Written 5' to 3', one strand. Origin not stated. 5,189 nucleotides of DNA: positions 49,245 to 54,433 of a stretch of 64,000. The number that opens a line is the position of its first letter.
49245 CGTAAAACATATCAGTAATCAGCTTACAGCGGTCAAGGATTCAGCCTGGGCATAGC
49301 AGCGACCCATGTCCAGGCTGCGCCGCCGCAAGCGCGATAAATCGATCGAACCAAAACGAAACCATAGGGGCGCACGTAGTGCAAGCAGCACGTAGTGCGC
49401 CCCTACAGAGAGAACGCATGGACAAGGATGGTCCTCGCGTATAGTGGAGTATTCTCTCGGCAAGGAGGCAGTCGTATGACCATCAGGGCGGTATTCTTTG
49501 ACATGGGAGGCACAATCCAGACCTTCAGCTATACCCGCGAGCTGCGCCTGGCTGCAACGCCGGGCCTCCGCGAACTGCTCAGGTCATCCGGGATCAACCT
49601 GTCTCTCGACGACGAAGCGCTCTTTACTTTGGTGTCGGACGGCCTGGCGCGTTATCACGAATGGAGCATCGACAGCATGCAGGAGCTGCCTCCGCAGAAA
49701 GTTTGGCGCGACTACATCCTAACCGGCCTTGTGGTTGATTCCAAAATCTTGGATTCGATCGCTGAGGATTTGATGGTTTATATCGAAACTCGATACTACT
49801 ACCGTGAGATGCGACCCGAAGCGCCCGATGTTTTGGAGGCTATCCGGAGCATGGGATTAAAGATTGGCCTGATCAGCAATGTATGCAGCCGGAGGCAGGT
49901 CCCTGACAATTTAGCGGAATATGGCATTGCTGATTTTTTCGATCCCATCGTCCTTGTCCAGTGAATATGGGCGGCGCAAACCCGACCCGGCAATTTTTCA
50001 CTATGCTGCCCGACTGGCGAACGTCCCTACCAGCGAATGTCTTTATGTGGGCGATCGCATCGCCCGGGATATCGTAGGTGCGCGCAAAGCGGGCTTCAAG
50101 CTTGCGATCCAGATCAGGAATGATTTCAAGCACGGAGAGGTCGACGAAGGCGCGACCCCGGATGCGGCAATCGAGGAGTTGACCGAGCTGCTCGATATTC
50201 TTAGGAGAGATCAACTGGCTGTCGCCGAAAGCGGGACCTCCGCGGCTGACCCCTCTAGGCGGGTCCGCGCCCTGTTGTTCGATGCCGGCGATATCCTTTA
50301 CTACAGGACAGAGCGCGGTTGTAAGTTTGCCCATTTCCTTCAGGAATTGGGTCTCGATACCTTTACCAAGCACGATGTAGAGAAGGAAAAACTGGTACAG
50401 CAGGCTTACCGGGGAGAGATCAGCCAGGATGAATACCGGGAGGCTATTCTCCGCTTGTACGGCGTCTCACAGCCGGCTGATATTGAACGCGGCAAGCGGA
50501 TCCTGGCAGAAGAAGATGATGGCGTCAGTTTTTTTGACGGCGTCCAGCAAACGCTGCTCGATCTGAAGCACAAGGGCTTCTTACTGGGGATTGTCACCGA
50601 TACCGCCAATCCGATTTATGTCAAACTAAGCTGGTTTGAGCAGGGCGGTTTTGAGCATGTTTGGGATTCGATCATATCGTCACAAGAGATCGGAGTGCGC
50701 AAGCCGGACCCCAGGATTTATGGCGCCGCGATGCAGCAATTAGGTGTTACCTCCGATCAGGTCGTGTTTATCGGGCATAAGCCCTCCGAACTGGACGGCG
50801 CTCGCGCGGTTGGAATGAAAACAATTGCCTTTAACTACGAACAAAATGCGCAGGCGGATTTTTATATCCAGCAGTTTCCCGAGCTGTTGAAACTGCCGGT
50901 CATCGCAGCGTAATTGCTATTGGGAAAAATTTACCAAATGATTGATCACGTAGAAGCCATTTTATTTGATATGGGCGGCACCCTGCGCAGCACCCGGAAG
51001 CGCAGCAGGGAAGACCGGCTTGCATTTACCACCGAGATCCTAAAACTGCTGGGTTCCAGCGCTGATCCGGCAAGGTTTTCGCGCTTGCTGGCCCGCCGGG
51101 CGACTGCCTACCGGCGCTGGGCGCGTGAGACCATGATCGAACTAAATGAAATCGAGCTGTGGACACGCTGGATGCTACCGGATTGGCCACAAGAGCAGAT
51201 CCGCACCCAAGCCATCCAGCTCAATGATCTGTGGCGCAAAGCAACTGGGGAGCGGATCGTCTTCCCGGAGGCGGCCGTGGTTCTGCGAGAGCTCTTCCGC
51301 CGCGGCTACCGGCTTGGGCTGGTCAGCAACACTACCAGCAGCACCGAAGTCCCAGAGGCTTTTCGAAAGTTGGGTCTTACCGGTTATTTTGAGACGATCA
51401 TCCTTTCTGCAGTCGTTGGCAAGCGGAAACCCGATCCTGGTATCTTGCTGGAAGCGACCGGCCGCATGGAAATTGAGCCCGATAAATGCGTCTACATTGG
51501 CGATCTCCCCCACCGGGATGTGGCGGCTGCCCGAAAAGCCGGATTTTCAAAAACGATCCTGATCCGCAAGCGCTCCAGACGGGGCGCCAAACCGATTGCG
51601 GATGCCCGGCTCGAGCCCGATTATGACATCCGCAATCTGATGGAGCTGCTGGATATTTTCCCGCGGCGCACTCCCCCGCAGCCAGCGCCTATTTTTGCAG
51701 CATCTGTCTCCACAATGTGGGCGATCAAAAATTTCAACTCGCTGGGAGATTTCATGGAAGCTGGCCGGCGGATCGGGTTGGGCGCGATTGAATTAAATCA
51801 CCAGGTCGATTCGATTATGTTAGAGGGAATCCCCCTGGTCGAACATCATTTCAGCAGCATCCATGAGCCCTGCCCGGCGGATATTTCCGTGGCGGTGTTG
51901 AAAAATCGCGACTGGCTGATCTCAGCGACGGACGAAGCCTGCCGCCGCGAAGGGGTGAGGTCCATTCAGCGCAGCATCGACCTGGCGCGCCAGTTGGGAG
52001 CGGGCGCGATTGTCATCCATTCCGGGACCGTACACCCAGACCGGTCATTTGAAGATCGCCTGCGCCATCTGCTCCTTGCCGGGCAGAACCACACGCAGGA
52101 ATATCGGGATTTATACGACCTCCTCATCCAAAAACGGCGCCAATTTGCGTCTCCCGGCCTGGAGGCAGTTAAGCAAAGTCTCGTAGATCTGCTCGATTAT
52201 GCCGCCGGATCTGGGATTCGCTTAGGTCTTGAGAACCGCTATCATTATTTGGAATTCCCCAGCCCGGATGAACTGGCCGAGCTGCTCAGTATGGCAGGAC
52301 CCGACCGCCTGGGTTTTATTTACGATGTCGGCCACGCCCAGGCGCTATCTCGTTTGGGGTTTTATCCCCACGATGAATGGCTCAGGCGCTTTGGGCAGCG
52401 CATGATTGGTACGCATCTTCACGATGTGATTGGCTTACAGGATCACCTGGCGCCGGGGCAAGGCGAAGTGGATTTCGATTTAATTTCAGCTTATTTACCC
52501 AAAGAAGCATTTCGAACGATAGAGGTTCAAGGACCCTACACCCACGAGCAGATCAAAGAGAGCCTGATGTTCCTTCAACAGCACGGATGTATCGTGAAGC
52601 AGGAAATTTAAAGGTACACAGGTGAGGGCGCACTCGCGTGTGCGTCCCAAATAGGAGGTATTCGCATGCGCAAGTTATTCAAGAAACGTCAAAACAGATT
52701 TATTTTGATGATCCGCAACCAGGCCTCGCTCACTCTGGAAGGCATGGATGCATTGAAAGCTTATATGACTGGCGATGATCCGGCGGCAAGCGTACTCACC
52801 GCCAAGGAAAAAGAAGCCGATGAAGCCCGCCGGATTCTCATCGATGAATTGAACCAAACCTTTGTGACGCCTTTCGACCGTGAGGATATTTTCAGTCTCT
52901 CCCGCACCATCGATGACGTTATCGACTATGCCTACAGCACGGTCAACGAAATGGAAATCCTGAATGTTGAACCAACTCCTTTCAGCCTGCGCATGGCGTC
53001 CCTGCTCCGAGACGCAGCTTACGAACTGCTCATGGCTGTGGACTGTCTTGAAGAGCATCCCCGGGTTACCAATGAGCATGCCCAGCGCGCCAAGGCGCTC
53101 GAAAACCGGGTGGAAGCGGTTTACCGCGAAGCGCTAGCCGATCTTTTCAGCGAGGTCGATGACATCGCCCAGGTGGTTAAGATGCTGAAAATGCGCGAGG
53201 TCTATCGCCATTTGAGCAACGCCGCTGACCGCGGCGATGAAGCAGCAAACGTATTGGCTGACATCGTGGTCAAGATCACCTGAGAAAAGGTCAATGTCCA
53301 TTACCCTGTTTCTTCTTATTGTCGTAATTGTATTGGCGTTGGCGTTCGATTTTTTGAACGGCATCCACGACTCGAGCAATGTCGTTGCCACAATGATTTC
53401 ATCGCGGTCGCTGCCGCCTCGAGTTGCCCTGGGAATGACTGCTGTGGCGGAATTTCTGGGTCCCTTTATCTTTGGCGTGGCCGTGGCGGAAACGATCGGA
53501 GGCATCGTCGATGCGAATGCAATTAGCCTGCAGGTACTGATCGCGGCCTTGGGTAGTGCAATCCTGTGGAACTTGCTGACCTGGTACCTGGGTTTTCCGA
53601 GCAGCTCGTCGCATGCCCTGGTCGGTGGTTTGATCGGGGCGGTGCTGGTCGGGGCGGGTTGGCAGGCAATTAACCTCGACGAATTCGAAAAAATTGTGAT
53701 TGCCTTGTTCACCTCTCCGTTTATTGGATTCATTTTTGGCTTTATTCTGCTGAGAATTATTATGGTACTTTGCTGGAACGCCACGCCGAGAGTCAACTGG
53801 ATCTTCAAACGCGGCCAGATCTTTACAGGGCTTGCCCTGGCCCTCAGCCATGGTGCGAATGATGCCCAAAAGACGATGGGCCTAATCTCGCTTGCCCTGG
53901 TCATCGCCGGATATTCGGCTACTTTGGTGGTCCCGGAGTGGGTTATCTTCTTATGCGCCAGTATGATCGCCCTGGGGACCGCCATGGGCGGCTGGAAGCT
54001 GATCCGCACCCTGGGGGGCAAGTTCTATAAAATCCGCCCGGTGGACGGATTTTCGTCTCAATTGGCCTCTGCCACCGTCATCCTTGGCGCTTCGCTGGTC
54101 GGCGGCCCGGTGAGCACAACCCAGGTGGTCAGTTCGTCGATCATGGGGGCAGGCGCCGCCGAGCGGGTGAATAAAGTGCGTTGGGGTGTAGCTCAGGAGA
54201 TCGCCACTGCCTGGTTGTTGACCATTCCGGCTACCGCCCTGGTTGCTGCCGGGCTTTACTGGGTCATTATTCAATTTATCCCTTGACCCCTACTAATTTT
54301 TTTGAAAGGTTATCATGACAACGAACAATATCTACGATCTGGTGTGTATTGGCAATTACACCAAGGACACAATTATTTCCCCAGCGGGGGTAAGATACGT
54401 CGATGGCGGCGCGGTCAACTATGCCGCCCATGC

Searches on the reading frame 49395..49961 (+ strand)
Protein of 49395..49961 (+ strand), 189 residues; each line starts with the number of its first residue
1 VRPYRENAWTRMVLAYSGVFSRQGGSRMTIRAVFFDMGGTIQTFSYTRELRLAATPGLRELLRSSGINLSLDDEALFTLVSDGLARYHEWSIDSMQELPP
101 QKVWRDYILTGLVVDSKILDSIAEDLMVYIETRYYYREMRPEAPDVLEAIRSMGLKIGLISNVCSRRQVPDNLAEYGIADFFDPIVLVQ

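Call 22: search_protein_families(library=pfam, proteins=[window:49395-49961:+], max_evalue=0.0001)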
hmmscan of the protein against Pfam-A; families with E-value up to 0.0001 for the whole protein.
window:49395-49961:+ (189 aa): 1 family
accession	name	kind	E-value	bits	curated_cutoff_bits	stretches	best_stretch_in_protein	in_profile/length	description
PF00702.32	Hydrolase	-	2.6e-06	28.4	26.4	1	30-186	1-145/191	haloacid dehalogenase-like hydrolase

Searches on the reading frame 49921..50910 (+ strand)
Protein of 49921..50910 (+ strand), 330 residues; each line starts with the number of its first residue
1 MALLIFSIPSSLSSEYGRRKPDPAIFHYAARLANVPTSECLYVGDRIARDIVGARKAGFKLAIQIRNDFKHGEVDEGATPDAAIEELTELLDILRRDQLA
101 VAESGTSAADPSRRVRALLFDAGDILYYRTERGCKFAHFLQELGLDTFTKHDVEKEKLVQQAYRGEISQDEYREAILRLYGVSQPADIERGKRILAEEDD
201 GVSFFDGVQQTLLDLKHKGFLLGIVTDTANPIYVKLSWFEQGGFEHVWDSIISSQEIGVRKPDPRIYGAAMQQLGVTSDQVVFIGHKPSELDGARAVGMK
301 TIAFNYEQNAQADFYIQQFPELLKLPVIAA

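Call 22: search_protein_families(library=pfam, proteins=[window:49921-50910:+], max_evalue=0.0001)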
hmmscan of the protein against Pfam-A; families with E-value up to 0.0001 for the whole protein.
window:49921-50910:+ (330 aa): 3 families
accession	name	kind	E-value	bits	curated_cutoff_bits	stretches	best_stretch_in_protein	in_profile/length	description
PF13419.12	HAD_2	-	4.2e-29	102.4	23.8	2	171-303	44-177/178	Haloacid dehalogenase-like hydrolase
PF00702.32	Hydrolase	-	3e-24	86.9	26.4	2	145-298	37-191/191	haloacid dehalogenase-like hydrolase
PF13242.12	Hydrolase_like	-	9.1e-20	70.8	22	2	18-90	2-75/75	HAD-hyrolase-like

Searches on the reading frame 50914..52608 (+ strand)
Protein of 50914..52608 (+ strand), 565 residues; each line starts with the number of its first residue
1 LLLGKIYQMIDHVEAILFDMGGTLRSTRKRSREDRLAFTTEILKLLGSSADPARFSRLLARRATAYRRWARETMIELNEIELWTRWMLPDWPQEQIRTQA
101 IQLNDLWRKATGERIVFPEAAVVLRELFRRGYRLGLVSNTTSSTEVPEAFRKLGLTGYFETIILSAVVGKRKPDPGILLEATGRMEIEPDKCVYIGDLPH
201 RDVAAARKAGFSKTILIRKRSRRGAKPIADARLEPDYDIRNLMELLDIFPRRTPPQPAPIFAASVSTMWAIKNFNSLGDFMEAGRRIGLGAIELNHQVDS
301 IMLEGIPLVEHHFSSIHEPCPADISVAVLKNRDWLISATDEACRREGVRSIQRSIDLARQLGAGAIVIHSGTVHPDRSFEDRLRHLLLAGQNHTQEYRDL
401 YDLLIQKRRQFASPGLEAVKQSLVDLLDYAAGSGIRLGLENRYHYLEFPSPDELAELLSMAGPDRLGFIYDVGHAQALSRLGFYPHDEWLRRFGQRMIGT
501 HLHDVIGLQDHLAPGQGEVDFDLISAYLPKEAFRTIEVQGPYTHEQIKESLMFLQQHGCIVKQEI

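Call 22: search_protein_families(library=pfam, proteins=[window:50914-52608:+], max_evalue=0.0001)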
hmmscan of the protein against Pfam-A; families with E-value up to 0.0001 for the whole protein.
window:50914-52608:+ (565 aa): 4 families
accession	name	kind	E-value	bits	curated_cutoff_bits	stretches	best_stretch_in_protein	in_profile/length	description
PF01261.30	AP_endonuc_2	-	2e-22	80.6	31.1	1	334-555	53-247/249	Xylose isomerase-like TIM barrel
PF00702.32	Hydrolase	-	7.9e-21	75.8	26.4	1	14-210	2-191/191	haloacid dehalogenase-like hydrolase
PF13419.12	HAD_2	-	3.2e-18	66.9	23.8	1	112-211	76-173/178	Haloacid dehalogenase-like hydrolase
PF13242.12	Hydrolase_like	-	1.6e-09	38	22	1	171-241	3-71/75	HAD-hyrolase-like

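Call 62: search_protein_families(library=ncbifam, proteins=[window:50914-52608:+], max_evalue=1e-10)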
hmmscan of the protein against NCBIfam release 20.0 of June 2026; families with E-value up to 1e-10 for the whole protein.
window:50914-52608:+ (565 aa): 10 families
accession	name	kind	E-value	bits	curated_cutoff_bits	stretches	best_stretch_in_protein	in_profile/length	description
TIGR02253.1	CTE7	subfamily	2.6e-27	96.1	169.75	1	13-246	2-221/221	TIGR02253 family HAD-type hydrolase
TIGR01449.2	PGP_bact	equivalog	1.9e-17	63.6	180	1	115-216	85-184/213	phosphoglycolate phosphatase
TIGR02252.1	DREG-2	subfamily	9.5e-17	61.4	155.2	1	115-212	105-200/203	HAD hydrolase, REG-2-like, family IA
TIGR02254.1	YjjG_YfnB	equivalog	3.2e-16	59.5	159.9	1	97-249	78-223/223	YjjG family noncanonical pyrimidine nucleotidase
NF009695.0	PRK13222.1-2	equivalog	1.1e-14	54.5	225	1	103-213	81-190/226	phosphoglycolate phosphatase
NF009804.0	PRK13288.1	equivalog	1.7e-14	53.8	218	1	121-249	88-210/215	pyrophosphatase PpaX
NF053830.1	RUBPPhHalo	equivalog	1.6e-13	50.8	330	1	13-248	2-233/234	ribulose-1,5-bisphosphate 5-phosphatase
TIGR02009.1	PGMB-YQAB-SF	subfamily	3.9e-12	46.7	153.35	1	14-211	2-181/186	beta-phosphoglucomutase family hydrolase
TIGR01454.1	AHBA_synth_RP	hypoth_equivalog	3.9e-12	46.2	246.65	1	111-215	71-173/205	AHBA synthesis associated protein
TIGR01662.1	HAD-SF-IIIA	subfamily_domain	4.1e-11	43.2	44.6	0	109-213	19-135/141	HAD-IIIA family hydrolase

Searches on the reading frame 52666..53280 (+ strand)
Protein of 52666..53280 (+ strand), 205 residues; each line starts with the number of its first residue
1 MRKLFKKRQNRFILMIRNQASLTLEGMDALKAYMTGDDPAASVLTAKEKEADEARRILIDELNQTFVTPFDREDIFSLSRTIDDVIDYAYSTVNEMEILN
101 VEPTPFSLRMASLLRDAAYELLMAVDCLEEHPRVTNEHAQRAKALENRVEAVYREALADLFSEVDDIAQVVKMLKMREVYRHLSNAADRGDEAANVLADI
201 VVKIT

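Call 22: search_protein_families(library=pfam, proteins=[window:52666-53280:+], max_evalue=0.0001)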
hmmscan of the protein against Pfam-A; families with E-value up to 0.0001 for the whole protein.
window:52666-53280:+ (205 aa): 1 family
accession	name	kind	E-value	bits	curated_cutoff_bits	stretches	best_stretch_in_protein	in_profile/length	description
PF01865.21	PhoU_div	-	5.7e-19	68.8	24.4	1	7-201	8-212/214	Protein of unknown function DUF47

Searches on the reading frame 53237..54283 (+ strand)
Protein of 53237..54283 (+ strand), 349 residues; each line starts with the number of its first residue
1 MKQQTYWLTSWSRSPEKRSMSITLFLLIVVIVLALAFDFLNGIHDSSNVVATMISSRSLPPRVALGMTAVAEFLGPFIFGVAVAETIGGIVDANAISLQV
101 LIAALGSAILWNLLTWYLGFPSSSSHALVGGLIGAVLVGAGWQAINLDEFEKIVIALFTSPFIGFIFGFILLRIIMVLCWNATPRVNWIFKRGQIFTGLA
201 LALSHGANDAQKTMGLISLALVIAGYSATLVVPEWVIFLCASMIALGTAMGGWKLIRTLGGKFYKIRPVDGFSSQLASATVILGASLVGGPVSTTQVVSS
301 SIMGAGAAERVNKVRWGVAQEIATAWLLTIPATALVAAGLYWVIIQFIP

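Call 22: search_protein_families(library=pfam, proteins=[window:53237-54283:+], max_evalue=0.0001)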
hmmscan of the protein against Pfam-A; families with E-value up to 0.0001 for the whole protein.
window:53237-54283:+ (349 aa): 1 family
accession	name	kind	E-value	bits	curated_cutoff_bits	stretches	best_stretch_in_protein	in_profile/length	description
PF01384.25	PHO4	-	1.1e-86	291.4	33.7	1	41-337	1-350/350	Phosphate transporter family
